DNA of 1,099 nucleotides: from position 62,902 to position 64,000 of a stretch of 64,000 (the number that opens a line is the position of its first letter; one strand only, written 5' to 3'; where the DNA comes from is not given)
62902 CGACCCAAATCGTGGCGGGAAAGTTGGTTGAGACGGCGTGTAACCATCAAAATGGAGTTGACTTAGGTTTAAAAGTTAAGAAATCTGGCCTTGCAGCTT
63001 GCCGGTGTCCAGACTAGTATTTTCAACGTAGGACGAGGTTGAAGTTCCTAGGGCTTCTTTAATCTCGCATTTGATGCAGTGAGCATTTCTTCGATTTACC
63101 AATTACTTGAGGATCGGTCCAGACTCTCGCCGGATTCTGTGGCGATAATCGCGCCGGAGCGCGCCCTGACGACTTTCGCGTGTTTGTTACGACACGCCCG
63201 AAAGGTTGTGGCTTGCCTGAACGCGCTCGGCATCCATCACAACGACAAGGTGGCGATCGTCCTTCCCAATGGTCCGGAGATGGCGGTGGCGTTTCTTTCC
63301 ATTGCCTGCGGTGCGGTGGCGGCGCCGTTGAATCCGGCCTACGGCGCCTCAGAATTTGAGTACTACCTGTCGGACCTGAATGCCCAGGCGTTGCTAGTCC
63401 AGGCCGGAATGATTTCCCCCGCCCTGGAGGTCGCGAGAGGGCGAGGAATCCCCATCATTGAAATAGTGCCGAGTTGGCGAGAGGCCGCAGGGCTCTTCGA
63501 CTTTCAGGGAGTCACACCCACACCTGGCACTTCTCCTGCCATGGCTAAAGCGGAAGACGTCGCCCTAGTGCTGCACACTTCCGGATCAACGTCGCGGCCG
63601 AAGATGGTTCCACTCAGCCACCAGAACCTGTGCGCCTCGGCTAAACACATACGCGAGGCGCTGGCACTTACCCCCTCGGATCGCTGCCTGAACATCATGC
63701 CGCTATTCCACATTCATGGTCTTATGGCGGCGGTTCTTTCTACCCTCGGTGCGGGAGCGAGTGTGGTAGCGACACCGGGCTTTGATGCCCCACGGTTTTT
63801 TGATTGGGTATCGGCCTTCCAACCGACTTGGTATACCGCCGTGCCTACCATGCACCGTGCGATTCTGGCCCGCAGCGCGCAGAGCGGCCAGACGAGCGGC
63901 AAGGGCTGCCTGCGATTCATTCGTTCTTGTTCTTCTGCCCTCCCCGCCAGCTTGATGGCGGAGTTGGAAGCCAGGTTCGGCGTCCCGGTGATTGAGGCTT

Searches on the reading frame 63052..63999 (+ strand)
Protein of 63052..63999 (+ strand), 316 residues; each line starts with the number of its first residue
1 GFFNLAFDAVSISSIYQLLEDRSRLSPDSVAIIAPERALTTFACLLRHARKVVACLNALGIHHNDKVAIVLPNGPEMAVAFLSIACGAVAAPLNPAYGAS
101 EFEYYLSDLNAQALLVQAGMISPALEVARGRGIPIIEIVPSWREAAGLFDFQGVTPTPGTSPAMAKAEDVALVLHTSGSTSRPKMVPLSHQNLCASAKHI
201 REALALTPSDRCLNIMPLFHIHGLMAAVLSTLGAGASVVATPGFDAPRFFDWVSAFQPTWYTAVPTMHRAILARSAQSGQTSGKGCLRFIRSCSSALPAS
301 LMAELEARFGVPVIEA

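Call 54: search_protein_families(library=pfam, max_evalue=0.0001, proteins=[window:63052-63999:+])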
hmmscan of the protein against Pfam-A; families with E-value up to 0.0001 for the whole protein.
window:63052-63999:+ (316 aa): 1 family
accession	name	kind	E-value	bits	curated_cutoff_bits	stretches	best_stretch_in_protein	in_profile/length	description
PF00501.34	AMP-binding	-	1.5e-55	189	29.9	1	20-315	2-317/384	AMP-binding enzyme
